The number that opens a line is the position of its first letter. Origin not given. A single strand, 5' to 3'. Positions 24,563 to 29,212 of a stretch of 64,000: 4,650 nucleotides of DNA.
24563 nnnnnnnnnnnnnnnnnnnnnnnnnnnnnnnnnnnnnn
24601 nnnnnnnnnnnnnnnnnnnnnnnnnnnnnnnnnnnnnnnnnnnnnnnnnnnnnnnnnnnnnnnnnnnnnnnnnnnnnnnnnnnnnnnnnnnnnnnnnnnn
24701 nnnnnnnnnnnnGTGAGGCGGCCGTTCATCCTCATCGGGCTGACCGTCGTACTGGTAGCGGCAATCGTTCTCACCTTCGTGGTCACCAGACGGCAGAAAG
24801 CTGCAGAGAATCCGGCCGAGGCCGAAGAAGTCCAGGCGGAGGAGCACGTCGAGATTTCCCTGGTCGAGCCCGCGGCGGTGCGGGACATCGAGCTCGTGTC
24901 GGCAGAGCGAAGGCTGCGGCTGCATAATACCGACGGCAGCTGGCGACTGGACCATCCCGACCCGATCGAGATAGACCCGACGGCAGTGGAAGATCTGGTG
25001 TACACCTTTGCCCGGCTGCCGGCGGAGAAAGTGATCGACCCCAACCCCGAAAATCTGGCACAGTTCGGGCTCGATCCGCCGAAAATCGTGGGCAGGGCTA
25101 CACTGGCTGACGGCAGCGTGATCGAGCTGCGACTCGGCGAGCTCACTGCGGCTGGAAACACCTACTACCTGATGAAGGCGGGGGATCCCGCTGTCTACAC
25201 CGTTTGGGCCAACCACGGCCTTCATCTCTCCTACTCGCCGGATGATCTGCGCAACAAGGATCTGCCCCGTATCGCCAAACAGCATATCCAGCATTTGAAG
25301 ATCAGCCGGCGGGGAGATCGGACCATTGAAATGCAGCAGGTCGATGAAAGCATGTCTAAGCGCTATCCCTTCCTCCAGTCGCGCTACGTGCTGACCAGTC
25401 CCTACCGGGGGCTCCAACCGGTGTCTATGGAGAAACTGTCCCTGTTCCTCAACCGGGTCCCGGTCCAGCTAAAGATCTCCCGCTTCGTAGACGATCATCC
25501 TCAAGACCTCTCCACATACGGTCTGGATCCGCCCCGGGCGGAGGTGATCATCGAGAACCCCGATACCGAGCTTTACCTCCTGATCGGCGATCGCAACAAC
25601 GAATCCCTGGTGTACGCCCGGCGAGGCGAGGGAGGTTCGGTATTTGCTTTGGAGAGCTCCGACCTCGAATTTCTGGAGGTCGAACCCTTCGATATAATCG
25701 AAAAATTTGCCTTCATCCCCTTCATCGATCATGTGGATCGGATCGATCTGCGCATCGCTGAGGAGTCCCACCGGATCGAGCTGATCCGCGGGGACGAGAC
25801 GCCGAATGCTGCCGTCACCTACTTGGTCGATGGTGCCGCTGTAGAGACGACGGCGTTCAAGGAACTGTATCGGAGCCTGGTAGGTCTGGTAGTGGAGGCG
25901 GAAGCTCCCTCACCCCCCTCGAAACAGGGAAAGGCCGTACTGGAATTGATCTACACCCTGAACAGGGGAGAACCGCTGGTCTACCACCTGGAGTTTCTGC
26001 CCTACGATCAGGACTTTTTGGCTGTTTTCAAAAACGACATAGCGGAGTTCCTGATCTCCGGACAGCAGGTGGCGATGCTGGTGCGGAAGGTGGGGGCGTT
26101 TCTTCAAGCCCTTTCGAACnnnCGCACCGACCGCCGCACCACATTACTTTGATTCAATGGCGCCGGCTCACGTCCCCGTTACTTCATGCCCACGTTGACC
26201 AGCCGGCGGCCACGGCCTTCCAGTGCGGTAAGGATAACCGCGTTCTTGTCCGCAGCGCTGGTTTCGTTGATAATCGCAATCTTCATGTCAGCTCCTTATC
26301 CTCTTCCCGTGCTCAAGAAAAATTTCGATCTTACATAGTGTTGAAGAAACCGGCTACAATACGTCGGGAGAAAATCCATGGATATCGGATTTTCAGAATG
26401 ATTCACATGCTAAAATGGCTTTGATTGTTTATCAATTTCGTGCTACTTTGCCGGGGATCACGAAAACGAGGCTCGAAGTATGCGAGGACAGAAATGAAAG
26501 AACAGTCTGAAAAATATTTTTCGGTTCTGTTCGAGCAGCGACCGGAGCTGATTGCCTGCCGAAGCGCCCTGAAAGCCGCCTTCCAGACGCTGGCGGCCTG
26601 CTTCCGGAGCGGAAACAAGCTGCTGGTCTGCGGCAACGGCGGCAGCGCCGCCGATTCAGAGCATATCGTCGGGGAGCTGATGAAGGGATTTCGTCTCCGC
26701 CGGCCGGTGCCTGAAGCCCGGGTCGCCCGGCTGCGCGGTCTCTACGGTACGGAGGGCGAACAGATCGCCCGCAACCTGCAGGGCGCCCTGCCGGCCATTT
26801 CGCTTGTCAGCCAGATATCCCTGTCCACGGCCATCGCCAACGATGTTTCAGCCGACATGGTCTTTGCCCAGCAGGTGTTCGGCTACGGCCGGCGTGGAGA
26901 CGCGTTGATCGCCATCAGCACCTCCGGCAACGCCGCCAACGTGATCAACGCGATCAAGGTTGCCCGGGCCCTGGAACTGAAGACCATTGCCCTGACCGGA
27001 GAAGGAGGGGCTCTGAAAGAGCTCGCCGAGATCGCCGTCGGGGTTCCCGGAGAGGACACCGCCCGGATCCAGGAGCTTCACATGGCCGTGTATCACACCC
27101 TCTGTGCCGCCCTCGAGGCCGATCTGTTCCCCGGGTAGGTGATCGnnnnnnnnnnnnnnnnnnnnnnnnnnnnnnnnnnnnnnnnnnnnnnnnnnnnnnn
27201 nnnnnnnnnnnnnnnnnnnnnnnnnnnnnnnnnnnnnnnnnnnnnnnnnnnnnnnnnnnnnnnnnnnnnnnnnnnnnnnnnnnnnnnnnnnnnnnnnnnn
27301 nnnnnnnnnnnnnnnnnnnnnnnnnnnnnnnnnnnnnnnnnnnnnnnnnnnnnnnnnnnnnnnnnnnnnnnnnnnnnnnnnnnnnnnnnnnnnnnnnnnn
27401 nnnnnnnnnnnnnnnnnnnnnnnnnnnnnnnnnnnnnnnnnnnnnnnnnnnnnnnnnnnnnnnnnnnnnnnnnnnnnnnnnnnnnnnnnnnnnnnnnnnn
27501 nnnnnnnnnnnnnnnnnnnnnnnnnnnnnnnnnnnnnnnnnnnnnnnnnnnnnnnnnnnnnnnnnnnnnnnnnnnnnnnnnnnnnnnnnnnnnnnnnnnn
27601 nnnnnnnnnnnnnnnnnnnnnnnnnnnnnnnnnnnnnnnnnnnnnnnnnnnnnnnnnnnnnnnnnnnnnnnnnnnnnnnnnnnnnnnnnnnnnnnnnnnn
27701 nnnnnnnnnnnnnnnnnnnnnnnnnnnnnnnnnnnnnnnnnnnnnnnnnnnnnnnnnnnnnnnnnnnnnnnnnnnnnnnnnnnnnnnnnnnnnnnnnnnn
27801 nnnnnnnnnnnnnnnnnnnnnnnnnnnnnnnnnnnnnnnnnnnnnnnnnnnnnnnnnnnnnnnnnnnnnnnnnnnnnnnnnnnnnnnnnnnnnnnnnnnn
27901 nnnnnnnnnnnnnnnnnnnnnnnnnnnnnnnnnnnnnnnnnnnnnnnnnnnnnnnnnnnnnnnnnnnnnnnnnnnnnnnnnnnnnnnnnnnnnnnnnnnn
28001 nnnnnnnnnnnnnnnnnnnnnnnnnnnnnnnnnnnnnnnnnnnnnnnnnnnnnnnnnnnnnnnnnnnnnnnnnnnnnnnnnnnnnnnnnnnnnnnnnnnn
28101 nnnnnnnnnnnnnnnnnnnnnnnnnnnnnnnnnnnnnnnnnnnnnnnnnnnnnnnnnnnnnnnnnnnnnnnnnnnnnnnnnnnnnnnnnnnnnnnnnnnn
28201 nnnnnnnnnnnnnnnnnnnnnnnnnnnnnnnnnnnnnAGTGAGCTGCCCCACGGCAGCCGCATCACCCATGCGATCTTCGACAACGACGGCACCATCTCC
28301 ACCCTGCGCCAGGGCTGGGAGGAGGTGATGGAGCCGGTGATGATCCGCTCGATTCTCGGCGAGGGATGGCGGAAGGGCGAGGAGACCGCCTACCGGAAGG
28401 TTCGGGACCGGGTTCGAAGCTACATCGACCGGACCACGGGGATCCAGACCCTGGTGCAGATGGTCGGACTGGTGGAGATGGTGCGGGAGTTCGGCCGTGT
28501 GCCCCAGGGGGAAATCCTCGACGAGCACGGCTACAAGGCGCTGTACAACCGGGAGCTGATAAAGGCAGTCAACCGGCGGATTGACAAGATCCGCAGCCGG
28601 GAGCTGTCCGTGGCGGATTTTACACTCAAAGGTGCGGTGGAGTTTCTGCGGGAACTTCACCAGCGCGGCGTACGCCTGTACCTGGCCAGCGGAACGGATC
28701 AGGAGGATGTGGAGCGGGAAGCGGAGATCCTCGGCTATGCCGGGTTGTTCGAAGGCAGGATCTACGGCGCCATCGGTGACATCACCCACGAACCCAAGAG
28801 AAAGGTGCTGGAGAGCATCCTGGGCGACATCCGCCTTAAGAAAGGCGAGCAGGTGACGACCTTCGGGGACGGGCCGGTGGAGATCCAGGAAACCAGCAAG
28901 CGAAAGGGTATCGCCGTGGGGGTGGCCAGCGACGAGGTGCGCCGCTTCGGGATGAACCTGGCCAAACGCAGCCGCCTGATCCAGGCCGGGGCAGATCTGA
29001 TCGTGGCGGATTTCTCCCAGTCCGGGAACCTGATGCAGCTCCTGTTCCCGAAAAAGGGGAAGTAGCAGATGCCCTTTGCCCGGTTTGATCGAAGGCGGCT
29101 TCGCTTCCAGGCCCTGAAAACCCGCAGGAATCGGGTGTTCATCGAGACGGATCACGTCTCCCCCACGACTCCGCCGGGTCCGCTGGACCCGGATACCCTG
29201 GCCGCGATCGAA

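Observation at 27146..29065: Domain architecture of the 639 aa protein: sugar-kinase (RfaE-I) domain fused to a HAD hydrolase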

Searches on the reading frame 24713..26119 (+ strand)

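Call 9: search_protein_families(library=pfam, proteins=[window:24713-26119:+], max_evalue=0.001)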
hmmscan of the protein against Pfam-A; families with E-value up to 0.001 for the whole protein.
window:24713-26119:+ (469 aa): 1 family
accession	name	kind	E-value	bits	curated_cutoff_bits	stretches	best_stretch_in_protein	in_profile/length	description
PF14238.11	DUF4340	-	3.2e-41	142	25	2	77-272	1-181/183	Domain of unknown function (DUF4340)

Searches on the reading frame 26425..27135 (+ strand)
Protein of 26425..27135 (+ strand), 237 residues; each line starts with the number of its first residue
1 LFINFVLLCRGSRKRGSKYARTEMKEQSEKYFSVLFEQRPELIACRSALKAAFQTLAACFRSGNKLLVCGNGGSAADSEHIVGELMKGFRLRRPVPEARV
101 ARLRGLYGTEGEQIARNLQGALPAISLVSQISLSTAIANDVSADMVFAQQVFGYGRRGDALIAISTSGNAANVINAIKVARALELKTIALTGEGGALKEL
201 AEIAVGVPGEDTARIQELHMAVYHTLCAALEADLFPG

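Call 9: search_protein_families(library=pfam, proteins=[window:26425-27135:+], max_evalue=0.001)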
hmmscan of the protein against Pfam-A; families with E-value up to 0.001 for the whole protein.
window:26425-27135:+ (237 aa): 2 families
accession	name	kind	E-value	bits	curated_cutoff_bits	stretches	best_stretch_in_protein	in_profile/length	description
PF13580.11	SIS_2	-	1.6e-21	77.2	27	2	121-192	67-138/138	SIS domain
PF01380.27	SIS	-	2e-06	28.1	25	1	137-213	33-110/131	SIS domain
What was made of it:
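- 26494..27138 (+): GmhA-like SIS isomerase. The mechanical ORF starts at TTG 26425; the likely true start is ATG 26494, giving 214 aa. It carries a ~26-residue insertion relative to canonical GmhA. Pfam SIS_2 (call 9).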

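Call 12: search_protein_families(library=ncbifam, proteins=[window:26425-27135:+], max_evalue=0.01)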
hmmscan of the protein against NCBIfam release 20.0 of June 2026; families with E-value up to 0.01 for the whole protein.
window:26425-27135:+ (237 aa): 19 families
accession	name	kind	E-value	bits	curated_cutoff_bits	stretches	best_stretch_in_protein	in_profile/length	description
TIGR00441.1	gmhA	equivalog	6.8e-44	149.6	209.45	2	120-231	42-154/154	D-sedoheptulose 7-phosphate isomerase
NF010546.0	PRK13936.1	equivalog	8.5e-44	149.7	276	2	121-235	75-193/197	phosphoheptose isomerase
NF001628.0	PRK00414.1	equivalog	3.8e-33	114.7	265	2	116-233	71-189/192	D-sedoheptulose 7-phosphate isomerase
NF010547.0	PRK13938.1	equivalog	5.1e-33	114.4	320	2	122-235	78-192/196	D-sedoheptulose 7-phosphate isomerase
NF008138.0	PRK10886.1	equivalog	3e-30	105.4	352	2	120-236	72-192/196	DnaA initiator-associating protein DiaA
TIGR02128.1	G6PI_arch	equivalog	1.2e-05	24.4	213.9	1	146-202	52-110/308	bifunctional phosphoglucose/phosphomannose isomerase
TIGR03127.2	RuMP_HxlB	equivalog_domain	4e-05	23.6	160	1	157-216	72-132/178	6-phospho-3-hexuloisomerase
NF008458.0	PRK11337.1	equivalog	0.00012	21.1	378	1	101-212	141-244/293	MurR/RpiR family transcriptional regulator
NF002805.0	PRK02947.1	subfamily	0.00029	20.1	135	1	156-191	106-141/247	sugar isomerase domain-containing protein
NF041755.1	RuMP_HxlAB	equivalog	0.00029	19.9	500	1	156-221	287-354/391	bifunctional 3-hexulose-6-phosphate synthase/6-phospho-3-hexuloisomerase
NF003915.0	PRK05441.1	subfamily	0.00043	19.4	168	1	157-206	131-181/300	N-acetylmuramic acid 6-phosphate etherase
TIGR00274.1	TIGR00274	equivalog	0.00051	19.2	302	1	158-205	127-175/291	N-acetylmuramic acid 6-phosphate etherase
NF040776.2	AlsR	equivalog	0.0006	18.8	400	1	156-213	175-233/279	transcriptional repressor AlsR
NF009222.0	PRK12570.1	subfamily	0.00081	18.3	255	1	158-206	139-188/307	N-acetylmuramic acid 6-phosphate etherase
NF010701.0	PRK14101.1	equivalog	0.0012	17.1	920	1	156-207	514-565/638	bifunctional transcriptional regulator/glucokinase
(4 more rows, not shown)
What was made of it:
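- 26494..27138 (+): NCBIfam gmhA 149.6 bits, below the cut-off of 209 (call 12).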

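Call 46: search_solved_structures(query=window:26425-27135:+, max_evalue=0.001, show_alignments=3)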
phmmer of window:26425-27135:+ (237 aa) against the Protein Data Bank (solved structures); distinct sequences matched with E-value up to 0.001: 15.
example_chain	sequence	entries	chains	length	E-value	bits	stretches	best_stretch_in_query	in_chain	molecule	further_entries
5by2_A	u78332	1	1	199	1.9e-33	119.4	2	121-236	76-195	Phosphoheptose isomerase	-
1tk9_A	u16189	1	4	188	6.1e-32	114.5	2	120-231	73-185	Phosphoheptose isomerase 1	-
1x92_A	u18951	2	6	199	1.8e-31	113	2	121-235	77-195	PHOSPHOHEPTOSE ISOMERASE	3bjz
5i01_A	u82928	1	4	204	2.6e-31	112.5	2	122-236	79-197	Phosphoheptose isomerase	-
2xbl_A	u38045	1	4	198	8.9e-30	107.5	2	121-235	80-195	PHOSPHOHEPTOSE ISOMERASE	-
3trj_A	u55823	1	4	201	1.1e-29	107.2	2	122-237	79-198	Phosphoheptose isomerase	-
2x3y_A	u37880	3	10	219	1.2e-29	107.1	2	121-235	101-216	PHOSPHOHEPTOSE ISOMERASE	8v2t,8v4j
5lu5_A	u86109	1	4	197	2.4e-29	106.1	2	121-235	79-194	Phosphoheptose isomerase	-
5ltz_A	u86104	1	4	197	2.5e-29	106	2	121-235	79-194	Phosphoheptose isomerase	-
5lu6_A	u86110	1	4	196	1.2e-28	103.8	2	121-235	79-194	Phosphoheptose isomerase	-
5lu7_A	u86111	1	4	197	1.4e-28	103.5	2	121-235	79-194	Phosphoheptose isomerase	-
2yva_A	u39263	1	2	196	6.7e-28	101.3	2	121-236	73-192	DnaA initiator-associating protein diaA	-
4u6n_A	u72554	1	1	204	7.3e-28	101.2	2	121-236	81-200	DnaA initiator-associating protein DiaA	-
2i22_A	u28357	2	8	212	1.2e-26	97.3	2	122-234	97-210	Phosphoheptose isomerase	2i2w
1x94_A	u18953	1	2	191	1.2e-26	97.2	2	124-233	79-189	putative Phosphoheptose isomerase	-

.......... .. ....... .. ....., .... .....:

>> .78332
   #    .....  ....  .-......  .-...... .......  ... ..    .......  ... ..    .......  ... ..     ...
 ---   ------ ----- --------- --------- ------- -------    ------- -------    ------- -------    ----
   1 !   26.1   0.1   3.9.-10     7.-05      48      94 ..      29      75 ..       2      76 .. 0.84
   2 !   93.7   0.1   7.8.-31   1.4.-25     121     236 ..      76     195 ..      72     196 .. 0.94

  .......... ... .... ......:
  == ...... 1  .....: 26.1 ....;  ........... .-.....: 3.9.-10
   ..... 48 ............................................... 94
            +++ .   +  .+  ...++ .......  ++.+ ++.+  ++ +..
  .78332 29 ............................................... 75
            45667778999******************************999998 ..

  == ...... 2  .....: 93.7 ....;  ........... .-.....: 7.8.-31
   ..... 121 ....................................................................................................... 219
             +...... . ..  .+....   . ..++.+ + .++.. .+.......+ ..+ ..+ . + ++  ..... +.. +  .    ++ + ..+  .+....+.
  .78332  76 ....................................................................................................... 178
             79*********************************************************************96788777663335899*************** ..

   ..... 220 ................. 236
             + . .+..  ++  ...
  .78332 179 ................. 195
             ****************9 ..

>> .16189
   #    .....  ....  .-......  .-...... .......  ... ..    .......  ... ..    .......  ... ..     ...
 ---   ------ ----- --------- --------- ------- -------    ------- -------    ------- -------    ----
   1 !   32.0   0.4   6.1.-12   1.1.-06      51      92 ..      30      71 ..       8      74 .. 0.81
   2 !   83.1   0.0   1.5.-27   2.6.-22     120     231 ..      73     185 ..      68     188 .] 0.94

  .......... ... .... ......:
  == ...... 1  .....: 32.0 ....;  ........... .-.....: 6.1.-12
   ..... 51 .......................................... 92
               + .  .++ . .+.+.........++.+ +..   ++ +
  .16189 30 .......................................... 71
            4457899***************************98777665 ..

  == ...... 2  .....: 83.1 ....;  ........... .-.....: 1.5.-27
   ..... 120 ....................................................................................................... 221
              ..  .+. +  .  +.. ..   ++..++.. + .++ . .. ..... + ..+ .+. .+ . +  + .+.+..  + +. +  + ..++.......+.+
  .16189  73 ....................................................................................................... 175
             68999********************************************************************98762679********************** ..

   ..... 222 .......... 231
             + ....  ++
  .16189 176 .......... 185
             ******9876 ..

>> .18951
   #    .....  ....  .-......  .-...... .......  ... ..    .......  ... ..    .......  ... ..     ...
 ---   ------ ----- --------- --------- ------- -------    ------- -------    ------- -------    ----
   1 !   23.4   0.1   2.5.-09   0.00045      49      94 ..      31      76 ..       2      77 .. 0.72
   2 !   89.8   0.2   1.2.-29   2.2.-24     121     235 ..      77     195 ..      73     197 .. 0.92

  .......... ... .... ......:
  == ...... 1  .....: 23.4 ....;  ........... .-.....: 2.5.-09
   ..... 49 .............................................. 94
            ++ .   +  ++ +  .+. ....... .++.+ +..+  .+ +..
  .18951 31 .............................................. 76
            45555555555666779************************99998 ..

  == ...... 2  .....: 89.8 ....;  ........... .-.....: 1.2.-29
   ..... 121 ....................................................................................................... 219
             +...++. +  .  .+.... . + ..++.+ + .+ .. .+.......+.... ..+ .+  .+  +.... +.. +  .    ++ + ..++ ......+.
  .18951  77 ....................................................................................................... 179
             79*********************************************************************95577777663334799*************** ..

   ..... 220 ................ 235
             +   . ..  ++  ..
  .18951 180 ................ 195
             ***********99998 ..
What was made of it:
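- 26494..27138 (+): PDB phosphoheptose isomerases match at E 2e-33 in two stretches that flank the insertion; the motifs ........-xEH-xxGE and RIQELH-xxxYH are retained (call 46).
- On GmhA, sedoheptulose-7-phosphate isomerase (TIGR00441), for the upstream partner gene: The motifs that align with solved GmhA structures are kept (call 46).
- The upstream gene is a GmhA relative that retains the motifs aligned with phosphoheptose isomerase structures (calls 12, 46).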

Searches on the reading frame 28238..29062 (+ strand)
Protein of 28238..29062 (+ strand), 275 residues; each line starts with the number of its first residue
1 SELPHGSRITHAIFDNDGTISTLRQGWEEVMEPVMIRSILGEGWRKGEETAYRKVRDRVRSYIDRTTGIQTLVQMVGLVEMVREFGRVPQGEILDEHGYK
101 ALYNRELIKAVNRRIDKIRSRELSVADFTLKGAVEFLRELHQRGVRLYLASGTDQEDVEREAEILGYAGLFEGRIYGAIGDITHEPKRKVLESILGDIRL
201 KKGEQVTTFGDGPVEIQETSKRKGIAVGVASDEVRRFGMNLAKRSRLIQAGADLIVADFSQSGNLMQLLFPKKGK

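Call 44: search_solved_structures(query=A3, max_evalue=1, show_alignments=3)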
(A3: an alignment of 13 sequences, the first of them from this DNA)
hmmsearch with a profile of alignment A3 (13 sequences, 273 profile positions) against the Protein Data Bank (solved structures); distinct sequences matched with E-value up to 1: 13.
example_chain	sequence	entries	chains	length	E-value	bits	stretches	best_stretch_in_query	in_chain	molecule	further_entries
3kzx_A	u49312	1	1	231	0.014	18.1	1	126-233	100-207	HAD-superfamily hydrolase, subfamily IA, variant 1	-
3mn1_A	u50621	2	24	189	0.016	17.8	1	137-225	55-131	probable yrbi family phosphatase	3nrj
1ymq_A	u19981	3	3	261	0.14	14.7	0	173-235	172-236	sugar-phosphate phosphatase BT4131 | Putative uncharacterized protein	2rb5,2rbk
2rar_A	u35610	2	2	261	0.17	14.5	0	173-235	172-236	Putative uncharacterized protein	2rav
3sd7_A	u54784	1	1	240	0.21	14.2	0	131-229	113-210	Putative phosphatase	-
9ift_A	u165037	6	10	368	0.37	13.4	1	20-70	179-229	FSP1 (tetrapod ancestor)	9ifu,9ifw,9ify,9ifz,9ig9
9qrt_A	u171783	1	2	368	0.37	13.4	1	20-70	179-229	FSP1 (tetrapod ancestor; L323A mutant) bound to FAD and NAD+ and compound 2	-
9hvw_A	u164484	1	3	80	0.56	12.8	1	17-75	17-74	Fusion glycoprotein F0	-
8ulj_A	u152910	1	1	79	0.56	12.8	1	17-75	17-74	Fusion glycoprotein F2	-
9u74_A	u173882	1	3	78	0.57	12.8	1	17-74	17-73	Fusion glycoprotein F2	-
4mmq_A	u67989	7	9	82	0.6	12.7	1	17-75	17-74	Fusion glycoprotein F2 | Fusion glycoprotein F0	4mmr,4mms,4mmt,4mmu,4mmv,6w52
3rrr_A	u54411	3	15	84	0.63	12.6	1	17-75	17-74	Fusion glycoprotein F0 | Fusion glycoprotein F2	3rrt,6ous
6f2x_A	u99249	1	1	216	0.64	12.6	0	136-217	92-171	Protein Tyrosine Kinase A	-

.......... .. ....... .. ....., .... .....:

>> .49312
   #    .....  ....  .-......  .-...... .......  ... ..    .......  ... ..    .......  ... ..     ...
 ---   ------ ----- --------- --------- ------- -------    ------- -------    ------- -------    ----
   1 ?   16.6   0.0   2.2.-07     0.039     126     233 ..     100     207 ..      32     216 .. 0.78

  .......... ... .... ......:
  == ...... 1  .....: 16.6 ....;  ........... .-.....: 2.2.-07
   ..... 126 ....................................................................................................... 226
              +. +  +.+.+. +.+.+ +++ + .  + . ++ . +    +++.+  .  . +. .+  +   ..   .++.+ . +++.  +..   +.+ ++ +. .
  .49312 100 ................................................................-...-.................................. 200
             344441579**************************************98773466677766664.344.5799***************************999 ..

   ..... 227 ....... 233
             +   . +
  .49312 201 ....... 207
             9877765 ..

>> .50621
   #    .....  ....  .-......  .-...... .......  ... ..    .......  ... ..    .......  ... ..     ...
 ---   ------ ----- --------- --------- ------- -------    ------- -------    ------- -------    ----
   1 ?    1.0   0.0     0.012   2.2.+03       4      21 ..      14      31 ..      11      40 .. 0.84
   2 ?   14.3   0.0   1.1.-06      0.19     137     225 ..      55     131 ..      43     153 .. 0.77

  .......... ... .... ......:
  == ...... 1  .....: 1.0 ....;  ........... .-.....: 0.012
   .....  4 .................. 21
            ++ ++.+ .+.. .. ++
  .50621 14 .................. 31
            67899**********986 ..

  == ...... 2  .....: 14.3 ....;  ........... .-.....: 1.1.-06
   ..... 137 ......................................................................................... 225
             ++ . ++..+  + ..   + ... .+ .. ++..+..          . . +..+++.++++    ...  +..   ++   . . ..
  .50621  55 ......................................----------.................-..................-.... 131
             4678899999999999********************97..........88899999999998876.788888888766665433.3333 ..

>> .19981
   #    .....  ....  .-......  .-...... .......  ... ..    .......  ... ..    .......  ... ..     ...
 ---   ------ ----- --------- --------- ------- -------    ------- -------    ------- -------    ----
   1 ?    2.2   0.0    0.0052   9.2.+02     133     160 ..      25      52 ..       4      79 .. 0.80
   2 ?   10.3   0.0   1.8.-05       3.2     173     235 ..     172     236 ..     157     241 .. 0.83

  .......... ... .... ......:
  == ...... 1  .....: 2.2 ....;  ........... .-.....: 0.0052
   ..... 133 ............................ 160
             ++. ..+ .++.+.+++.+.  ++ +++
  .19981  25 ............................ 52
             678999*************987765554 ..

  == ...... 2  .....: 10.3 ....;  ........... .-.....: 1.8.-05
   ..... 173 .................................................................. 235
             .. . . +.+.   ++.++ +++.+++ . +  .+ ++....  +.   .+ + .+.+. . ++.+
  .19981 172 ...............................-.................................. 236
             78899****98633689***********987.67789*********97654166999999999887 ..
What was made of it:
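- Closest known: Beta-phosphoglucomutase and other subfamily-I. Different: No significant sequence match to any characterised member; the best PDB profile hit is 3kzx at E 0.014, over the core only (call 44).
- Tried and rejected: A HAD-only sequence profile against the PDB gave only marginal core matches (call 44).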
